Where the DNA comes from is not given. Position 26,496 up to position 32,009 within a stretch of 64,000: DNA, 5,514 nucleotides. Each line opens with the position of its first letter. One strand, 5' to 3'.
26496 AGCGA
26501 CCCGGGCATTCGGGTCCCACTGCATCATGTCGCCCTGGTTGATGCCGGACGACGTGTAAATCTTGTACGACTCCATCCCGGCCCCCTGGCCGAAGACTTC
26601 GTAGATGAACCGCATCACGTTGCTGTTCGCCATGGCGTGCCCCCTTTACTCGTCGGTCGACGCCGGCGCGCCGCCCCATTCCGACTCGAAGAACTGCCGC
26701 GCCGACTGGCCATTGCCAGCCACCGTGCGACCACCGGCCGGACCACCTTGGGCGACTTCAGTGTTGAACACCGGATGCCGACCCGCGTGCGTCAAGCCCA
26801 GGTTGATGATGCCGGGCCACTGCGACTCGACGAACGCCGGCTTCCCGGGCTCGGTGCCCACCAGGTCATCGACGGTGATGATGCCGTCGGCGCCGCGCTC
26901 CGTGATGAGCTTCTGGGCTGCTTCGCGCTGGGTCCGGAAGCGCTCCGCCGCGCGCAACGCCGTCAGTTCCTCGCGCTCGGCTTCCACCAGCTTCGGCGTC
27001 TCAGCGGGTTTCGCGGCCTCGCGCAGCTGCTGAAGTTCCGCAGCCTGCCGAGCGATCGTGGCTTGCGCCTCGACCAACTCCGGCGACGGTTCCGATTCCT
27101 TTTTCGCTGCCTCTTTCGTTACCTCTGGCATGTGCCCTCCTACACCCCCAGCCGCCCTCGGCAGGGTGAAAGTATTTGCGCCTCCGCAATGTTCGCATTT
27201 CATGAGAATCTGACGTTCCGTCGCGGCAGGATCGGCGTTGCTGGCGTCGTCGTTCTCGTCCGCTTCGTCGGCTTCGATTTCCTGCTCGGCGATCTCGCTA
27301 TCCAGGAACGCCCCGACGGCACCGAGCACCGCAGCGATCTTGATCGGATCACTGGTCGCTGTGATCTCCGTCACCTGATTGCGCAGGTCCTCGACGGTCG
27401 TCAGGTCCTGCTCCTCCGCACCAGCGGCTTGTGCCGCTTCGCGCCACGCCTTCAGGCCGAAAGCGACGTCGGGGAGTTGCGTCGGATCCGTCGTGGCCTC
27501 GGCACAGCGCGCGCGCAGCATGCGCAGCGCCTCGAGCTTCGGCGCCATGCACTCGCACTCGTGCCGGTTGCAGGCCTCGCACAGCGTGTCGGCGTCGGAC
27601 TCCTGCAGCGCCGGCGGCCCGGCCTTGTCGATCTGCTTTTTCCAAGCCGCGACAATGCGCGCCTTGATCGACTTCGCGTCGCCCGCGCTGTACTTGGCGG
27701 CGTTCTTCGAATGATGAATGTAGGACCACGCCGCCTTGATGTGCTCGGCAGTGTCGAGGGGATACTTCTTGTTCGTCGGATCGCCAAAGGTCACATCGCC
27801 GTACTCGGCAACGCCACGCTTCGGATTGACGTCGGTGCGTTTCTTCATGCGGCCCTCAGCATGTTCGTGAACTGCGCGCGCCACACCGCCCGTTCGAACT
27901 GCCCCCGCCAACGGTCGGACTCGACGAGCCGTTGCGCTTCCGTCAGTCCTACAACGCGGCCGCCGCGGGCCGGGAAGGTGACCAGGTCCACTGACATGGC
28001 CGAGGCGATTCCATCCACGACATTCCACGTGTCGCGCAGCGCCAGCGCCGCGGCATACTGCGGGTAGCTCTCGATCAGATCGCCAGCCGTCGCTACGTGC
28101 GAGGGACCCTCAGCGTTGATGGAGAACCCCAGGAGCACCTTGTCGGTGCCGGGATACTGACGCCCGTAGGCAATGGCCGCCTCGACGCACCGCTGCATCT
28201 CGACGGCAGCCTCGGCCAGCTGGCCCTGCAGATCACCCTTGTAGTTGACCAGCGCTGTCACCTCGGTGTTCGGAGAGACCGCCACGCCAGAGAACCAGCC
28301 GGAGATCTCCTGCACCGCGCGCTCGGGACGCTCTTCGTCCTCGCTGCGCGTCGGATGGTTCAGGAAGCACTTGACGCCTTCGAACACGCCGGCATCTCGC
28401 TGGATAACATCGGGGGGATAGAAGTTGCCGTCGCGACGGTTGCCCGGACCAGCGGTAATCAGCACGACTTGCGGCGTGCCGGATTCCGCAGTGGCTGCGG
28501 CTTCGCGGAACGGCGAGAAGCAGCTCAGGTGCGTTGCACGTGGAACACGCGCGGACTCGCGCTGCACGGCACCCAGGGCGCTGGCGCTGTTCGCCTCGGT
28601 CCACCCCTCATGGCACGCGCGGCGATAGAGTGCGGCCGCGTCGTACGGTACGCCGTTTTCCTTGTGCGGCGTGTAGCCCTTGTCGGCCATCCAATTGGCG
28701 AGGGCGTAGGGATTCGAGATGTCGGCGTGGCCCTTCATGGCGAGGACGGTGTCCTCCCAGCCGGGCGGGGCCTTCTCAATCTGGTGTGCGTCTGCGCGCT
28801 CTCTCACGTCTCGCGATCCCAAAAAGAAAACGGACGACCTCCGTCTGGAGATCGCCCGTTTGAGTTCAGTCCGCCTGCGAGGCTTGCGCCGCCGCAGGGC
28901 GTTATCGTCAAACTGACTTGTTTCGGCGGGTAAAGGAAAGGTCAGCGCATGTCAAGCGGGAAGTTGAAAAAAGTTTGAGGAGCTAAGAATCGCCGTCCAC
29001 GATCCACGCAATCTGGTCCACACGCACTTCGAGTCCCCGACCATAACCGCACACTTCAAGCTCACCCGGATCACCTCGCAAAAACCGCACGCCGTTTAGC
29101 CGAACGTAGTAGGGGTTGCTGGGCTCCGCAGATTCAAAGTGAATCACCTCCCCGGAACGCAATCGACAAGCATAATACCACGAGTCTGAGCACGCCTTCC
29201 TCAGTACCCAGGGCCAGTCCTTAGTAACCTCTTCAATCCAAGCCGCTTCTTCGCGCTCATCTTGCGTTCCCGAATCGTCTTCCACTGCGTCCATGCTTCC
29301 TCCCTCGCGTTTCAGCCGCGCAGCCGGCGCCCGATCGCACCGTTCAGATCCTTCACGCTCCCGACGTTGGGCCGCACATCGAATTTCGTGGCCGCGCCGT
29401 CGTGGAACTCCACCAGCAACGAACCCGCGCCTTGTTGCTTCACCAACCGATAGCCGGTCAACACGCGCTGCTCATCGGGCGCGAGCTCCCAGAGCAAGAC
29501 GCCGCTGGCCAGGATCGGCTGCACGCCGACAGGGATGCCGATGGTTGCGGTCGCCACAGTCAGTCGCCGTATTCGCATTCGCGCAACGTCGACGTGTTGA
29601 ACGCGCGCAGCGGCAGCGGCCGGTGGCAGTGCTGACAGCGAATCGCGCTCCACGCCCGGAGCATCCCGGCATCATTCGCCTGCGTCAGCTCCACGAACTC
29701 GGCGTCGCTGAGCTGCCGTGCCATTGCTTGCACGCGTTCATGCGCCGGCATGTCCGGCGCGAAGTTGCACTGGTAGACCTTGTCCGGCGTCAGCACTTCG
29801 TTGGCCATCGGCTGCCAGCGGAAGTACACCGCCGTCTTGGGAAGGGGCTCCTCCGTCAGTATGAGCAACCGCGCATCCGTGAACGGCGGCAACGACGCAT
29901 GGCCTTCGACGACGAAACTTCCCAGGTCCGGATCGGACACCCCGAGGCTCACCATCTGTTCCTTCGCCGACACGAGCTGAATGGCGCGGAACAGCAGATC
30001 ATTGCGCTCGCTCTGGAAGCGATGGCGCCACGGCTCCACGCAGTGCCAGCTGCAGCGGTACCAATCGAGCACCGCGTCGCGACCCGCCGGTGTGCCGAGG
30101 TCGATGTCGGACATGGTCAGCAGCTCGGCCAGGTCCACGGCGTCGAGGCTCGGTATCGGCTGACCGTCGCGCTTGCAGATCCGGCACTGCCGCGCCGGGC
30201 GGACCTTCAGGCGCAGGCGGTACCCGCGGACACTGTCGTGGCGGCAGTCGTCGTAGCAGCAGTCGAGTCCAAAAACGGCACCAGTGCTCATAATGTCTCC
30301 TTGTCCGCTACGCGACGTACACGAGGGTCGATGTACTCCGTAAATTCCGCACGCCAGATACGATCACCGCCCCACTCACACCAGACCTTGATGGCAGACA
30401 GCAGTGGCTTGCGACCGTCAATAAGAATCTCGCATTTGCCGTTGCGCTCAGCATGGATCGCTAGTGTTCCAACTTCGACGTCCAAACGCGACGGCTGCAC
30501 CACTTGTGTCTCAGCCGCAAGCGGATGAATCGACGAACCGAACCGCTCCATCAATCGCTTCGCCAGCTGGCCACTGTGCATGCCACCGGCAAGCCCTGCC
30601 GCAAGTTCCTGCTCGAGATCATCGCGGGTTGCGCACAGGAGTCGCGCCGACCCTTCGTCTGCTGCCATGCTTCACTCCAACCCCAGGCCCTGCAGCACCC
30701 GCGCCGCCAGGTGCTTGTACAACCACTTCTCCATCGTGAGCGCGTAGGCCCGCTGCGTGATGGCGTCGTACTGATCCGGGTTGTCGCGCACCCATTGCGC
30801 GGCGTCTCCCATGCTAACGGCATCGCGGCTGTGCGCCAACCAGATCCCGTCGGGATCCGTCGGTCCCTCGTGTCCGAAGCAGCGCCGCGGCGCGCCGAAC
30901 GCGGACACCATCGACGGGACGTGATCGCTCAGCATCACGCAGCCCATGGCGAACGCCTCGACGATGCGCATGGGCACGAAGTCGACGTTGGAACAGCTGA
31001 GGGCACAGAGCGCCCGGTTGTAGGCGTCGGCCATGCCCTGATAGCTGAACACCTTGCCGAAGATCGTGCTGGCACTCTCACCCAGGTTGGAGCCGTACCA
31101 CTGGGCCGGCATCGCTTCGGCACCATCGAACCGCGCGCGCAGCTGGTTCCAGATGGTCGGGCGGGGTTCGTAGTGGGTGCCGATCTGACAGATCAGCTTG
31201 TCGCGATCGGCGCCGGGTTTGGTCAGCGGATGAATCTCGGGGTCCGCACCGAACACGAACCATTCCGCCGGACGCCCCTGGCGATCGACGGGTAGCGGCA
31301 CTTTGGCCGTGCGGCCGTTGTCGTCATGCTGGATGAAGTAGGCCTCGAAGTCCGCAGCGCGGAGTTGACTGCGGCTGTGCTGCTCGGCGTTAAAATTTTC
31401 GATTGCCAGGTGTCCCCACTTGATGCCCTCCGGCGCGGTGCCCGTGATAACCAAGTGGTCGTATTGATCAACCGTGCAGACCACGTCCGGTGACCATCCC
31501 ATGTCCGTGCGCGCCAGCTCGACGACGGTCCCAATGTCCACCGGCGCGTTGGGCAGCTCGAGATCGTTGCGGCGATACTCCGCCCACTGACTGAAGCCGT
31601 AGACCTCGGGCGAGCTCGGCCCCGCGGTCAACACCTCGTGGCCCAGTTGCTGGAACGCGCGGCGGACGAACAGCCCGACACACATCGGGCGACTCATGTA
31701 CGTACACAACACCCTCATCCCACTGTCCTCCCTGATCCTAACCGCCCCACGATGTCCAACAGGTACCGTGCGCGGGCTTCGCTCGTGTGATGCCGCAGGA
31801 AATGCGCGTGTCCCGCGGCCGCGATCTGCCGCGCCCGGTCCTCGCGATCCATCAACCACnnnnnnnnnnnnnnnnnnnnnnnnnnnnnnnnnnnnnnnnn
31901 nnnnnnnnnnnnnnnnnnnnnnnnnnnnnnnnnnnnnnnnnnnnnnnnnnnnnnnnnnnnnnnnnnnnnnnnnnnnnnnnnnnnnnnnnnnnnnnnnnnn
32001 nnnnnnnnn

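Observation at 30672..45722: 15-kb phage-borne glycan biosynthesis/decoration island with an unusual enzyme complement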

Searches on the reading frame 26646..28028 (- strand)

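Call 7: search_protein_families(library=pfam, proteins=[window:26646-28028:-], max_evalue=0.01)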
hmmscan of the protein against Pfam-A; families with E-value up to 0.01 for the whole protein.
window:26646-28028:- (460 aa): 1 family
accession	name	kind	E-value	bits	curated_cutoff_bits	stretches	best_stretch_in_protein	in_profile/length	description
PF20223.3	DUF6582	-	1.1e-28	99.9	27.3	1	60-132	4-76/83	Family of unknown function (DUF6582)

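Call 12: search_protein_families(library=phrogs, proteins=[window:26646-27848:-], max_evalue=0.001)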
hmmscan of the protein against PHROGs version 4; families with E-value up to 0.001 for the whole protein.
window:26646-27848:- (400 aa): 1 family
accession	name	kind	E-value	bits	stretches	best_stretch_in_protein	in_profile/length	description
phrog_16160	-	unknown function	0.00087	20.8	0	18-74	14-66/69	-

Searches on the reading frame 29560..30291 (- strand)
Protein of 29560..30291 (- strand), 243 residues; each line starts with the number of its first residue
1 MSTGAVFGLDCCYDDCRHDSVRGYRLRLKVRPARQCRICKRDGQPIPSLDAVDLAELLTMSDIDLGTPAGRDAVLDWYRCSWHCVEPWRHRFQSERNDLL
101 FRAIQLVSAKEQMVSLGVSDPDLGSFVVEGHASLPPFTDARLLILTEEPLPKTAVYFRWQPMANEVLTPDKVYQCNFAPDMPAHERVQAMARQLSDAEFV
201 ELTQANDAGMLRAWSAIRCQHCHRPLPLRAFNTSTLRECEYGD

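Call 7: search_protein_families(library=pfam, proteins=[window:29560-30291:-], max_evalue=0.01)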
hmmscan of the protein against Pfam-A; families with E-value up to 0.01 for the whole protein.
window:29560-30291:- (243 aa): 0 families

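Call 12: search_protein_families(library=phrogs, proteins=[window:29560-30291:-], max_evalue=0.001)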
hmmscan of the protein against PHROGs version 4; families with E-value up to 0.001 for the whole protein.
window:29560-30291:- (243 aa): 0 families

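Call 62: search_solved_structures(query=window:29560-30291:-, max_evalue=1)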
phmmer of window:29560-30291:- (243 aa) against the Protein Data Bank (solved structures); distinct sequences matched with E-value up to 1: 0.

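Call 84: search_protein_families(library=pfam, proteins=[window:29560-30291:-], max_evalue=5)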
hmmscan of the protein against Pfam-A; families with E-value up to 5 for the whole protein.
window:29560-30291:- (243 aa): 1 family
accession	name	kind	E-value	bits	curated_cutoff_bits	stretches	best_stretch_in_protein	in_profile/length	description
PF16462.11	Phage_TAC_14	-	0.21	12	22.1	1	36-67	63-91/113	Phage tail assembly chaperone protein, TAC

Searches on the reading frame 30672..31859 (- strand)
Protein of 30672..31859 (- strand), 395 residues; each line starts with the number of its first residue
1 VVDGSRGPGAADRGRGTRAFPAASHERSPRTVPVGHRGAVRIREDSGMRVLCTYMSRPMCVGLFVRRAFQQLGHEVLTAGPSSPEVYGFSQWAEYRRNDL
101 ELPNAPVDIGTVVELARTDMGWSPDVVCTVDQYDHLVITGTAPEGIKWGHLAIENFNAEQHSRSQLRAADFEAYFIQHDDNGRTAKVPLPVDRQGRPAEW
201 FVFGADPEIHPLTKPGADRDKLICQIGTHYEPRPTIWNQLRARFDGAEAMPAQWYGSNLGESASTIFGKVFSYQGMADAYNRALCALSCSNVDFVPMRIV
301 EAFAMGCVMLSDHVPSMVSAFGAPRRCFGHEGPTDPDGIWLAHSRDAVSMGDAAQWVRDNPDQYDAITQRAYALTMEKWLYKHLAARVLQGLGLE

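Call 5: search_protein_families(library=pfam, proteins=[window:30672-31859:-], max_evalue=0.01)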
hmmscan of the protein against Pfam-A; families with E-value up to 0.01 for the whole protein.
window:30672-31859:- (395 aa): 1 family
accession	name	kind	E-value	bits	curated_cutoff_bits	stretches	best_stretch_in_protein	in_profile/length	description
PF13524.12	Glyco_trans_1_2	-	2.4e-09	37.7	25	1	265-389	29-143/144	Glycosyl transferase-like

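Call 10: search_protein_families(library=phrogs, proteins=[window:30672-31712:-], max_evalue=0.001)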
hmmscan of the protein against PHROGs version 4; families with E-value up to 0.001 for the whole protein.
window:30672-31712:- (346 aa): 0 families
